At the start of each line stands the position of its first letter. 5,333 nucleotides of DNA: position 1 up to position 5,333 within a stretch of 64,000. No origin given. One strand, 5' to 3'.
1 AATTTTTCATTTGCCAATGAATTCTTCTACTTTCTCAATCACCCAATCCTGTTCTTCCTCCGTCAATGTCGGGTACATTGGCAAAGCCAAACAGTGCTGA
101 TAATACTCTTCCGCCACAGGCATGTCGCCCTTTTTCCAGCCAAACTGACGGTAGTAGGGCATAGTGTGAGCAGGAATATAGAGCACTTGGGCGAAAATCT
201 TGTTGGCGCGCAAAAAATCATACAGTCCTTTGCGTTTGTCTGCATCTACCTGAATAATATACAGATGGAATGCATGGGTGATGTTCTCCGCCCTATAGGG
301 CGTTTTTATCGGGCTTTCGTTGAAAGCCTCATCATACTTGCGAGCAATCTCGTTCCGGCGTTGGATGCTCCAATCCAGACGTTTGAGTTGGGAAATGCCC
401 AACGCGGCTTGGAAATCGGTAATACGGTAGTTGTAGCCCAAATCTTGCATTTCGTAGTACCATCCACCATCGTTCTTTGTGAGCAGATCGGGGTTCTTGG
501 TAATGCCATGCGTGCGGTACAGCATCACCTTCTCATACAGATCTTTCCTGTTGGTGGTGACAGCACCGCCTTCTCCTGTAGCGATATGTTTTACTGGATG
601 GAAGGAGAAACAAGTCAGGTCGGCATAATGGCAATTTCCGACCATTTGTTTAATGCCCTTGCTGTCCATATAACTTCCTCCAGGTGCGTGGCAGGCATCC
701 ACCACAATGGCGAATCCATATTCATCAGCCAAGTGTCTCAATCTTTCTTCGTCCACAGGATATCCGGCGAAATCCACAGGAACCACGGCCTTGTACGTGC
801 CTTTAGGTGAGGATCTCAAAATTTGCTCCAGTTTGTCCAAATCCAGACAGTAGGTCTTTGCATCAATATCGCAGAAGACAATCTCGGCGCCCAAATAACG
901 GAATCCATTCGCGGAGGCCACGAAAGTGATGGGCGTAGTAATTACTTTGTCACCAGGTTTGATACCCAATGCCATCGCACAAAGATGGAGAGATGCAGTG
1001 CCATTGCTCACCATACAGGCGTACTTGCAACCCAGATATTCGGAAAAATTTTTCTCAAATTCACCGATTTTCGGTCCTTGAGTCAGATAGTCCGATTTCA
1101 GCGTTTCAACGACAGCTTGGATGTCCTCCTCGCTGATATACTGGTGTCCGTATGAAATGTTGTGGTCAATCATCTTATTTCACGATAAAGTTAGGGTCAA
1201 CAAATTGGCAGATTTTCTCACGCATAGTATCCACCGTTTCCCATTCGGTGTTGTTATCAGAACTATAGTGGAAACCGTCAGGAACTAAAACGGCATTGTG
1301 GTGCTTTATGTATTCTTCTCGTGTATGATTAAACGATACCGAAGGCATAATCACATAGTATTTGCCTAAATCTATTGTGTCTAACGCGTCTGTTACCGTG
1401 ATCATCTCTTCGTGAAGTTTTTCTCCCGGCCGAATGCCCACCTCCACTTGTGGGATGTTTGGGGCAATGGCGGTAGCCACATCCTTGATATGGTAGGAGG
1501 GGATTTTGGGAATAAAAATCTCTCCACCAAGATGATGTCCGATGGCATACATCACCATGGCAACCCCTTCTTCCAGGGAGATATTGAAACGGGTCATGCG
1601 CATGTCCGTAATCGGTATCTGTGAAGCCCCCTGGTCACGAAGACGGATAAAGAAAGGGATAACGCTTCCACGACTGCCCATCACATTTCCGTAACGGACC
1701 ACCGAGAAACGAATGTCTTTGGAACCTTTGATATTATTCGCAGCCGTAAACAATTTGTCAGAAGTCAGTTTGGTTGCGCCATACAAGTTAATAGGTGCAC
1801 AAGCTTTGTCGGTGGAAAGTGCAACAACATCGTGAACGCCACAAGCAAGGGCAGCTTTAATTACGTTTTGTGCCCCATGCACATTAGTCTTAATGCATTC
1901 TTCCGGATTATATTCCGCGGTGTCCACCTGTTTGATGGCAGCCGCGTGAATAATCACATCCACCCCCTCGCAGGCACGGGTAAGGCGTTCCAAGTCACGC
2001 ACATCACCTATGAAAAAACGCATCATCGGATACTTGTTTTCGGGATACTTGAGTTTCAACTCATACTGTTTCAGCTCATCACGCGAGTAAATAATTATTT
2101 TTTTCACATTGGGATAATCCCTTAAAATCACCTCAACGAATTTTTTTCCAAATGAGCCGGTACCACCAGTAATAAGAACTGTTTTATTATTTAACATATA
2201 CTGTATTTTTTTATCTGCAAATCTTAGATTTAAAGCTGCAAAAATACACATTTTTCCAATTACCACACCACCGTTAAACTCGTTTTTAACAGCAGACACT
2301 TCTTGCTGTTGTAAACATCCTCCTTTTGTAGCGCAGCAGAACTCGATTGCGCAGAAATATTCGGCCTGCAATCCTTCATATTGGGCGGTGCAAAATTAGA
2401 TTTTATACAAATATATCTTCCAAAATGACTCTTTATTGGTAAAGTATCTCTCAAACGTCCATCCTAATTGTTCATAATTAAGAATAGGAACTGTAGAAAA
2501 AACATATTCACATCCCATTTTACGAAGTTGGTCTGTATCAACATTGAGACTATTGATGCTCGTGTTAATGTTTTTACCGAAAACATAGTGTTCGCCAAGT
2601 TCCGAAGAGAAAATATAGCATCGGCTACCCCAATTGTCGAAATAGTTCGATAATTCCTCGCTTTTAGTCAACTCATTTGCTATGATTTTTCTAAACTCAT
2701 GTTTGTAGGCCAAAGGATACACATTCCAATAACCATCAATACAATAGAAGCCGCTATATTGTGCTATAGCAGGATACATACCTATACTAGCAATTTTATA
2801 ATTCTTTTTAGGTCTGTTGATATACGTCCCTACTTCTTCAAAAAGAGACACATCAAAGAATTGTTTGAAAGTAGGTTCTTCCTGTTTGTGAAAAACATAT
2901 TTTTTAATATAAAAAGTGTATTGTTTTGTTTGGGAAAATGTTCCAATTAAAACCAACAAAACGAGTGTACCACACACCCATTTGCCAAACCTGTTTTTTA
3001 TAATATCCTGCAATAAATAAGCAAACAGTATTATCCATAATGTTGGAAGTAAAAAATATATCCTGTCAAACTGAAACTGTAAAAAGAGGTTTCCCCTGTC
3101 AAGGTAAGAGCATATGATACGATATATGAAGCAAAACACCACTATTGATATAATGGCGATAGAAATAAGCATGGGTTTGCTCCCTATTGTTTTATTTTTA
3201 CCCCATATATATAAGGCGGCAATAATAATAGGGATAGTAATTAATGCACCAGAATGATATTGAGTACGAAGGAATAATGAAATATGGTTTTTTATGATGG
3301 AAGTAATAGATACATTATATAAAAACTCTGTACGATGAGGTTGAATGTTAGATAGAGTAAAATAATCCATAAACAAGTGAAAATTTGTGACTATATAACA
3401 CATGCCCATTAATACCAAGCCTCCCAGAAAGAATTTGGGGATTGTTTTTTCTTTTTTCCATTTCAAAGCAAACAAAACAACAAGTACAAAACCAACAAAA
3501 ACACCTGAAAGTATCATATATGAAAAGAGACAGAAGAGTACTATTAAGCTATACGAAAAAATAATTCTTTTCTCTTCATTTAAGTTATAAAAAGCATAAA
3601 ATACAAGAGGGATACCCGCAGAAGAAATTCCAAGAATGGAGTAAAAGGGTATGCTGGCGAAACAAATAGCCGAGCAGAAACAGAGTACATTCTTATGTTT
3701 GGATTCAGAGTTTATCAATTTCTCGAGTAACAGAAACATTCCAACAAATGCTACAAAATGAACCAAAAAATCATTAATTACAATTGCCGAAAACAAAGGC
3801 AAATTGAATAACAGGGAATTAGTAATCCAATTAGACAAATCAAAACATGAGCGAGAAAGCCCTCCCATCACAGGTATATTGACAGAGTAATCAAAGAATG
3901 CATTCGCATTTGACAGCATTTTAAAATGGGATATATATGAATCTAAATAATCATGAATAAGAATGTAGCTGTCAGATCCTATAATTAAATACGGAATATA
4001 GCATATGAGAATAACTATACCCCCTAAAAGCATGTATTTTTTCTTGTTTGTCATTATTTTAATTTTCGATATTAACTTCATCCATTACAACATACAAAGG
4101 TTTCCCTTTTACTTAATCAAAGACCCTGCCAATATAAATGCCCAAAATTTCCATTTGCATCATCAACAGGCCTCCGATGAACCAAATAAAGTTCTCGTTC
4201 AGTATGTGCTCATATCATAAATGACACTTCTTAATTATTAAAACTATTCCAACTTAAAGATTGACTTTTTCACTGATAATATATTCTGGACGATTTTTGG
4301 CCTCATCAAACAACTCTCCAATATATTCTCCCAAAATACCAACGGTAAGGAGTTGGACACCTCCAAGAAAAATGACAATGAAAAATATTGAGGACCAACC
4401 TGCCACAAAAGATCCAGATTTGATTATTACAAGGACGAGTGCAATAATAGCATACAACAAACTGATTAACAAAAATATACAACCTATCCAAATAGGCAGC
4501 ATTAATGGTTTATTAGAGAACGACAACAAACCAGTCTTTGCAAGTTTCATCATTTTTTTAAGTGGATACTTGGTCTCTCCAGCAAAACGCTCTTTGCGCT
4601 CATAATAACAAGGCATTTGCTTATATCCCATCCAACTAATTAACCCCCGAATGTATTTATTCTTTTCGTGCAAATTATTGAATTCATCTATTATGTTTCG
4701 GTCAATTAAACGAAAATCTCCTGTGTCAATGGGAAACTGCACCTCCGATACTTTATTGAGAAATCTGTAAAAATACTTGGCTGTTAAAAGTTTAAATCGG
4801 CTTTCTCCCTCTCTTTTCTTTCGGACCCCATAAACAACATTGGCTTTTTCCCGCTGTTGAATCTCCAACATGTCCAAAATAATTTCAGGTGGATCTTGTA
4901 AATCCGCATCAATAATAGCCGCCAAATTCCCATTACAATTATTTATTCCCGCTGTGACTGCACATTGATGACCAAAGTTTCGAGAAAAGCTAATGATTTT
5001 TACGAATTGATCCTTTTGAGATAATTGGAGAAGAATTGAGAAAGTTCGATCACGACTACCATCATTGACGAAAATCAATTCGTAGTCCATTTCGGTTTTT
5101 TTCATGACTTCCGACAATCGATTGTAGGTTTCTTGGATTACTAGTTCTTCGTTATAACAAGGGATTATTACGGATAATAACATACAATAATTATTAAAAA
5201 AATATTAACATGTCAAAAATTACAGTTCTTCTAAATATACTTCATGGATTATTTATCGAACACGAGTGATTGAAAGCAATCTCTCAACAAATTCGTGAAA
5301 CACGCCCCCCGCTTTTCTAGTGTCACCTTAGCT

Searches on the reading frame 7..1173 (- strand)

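Call 9: search_protein_families(library=pfam, proteins=[window:7-1173:-], max_evalue=0.01)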
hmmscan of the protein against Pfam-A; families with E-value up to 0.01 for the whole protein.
window:7-1173:- (388 aa): 3 families
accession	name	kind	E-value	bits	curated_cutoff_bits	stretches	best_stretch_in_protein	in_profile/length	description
PF01041.23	DegT_DnrJ_EryC1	-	6.5e-107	358.3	19.8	1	12-382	2-359/360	DegT/DnrJ/EryC1/StrS aminotransferase family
PF00155.27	Aminotran_1_2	-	3.1e-09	36.9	19.7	1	36-166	44-192/361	Aminotransferase class I and II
PF01212.27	Beta_elim_lyase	-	6.6e-08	32.6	27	1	32-302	30-283/288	Beta-eliminating lyase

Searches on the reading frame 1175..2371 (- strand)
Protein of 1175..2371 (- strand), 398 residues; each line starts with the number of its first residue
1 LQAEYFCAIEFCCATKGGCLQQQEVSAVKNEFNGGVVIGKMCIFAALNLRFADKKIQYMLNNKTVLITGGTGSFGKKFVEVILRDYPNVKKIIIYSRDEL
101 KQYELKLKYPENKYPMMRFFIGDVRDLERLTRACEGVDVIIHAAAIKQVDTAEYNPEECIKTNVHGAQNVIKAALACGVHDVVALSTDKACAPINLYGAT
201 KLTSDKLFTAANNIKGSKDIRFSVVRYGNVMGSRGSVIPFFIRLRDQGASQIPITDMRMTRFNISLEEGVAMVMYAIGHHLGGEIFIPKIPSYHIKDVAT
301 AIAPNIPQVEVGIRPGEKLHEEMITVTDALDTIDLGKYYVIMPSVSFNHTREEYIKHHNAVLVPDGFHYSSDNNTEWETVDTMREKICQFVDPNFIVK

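Call 9: search_protein_families(library=pfam, proteins=[window:1175-2371:-], max_evalue=0.01)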
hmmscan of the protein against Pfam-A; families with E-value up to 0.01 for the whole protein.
window:1175-2371:- (398 aa): 12 families
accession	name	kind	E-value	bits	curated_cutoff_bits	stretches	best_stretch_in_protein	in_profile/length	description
PF02719.21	Polysacc_synt_2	-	2e-97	326.4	20.2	1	65-342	1-292/293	Polysaccharide biosynthesis protein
PF01370.27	Epimerase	-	3.8e-23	82.6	20.9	1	65-261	1-209/240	NAD dependent epimerase/dehydratase family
PF01073.25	3Beta_HSD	-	2.8e-19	69.7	22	1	66-193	1-122/280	3-beta hydroxysteroid dehydrogenase/isomerase family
PF16363.11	GDP_Man_Dehyd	-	4.7e-15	56.3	27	1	66-188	1-130/332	GDP-mannose 4,6 dehydratase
PF07993.18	NAD_binding_4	-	1.5e-12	47.7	20.1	1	67-191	1-140/258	Male sterility protein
PF04321.23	RmlD_sub_bind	-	3.3e-12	46.5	27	1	64-236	2-157/287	RmlD substrate binding domain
PF00106.31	adh_short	-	1.3e-07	31.7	26.6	1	63-230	1-182/195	short chain dehydrogenase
PF13460.12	NAD_binding_10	-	2e-06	28.2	27.2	1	69-191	1-102/184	NAD(P)H-binding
PF05368.20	NmrA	-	8e-05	22.8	27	1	62-182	2-102/298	NmrA-like family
PF08659.16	KR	-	0.0002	21.8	22.6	1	64-177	2-126/180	KR domain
PF13561.12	adh_short_C2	-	0.0037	17.3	27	1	128-255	63-201/236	Enoyl-(Acyl carrier protein) reductase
PF01488.26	Shikimate_DH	-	0.0067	16.9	24.3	0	52-149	3-88/138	Shikimate / quinate 5-dehydrogenase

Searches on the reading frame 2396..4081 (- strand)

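Call 9: search_protein_families(library=pfam, proteins=[window:2396-4081:-], max_evalue=0.01)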
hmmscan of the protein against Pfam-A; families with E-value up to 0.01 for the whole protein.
window:2396-4081:- (561 aa): 1 family
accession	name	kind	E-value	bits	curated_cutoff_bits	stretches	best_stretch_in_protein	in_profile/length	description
PF19510.5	DUF6044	-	2.3e-147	492.3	27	1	8-561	2-563/564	Protein of unknown function (DUF6044)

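Call 12: search_protein_families(library=ncbifam, proteins=[window:2396-4081:-], max_evalue=0.1)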
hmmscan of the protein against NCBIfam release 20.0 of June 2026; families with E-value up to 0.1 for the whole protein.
window:2396-4081:- (561 aa): 0 families

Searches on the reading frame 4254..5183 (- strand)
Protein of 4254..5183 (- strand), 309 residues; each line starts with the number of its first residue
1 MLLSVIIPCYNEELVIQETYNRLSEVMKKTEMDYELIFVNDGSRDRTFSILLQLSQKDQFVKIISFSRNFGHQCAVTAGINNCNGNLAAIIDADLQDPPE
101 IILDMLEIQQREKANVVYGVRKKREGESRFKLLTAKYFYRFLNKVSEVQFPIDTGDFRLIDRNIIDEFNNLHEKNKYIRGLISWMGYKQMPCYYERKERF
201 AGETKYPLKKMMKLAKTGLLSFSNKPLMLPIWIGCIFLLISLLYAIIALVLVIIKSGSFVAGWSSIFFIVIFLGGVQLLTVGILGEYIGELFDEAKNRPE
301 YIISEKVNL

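Call 9: search_protein_families(library=pfam, proteins=[window:4254-5183:-], max_evalue=0.01)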
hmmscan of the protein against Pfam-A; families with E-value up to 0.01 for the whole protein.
window:4254-5183:- (309 aa): 3 families
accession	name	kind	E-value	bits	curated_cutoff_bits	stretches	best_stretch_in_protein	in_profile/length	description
PF00535.33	Glycos_transf_2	-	1.4e-32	113.4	23.3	1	4-167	1-166/168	Glycosyl transferase family 2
PF13641.12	Glyco_tranf_2_3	-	2e-07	31.7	27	1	3-169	3-175/230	Glycosyltransferase like family 2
PF10111.15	Glyco_tranf_2_2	-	3.9e-07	30.3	27.3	1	4-123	1-126/276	Glycosyltransferase like family 2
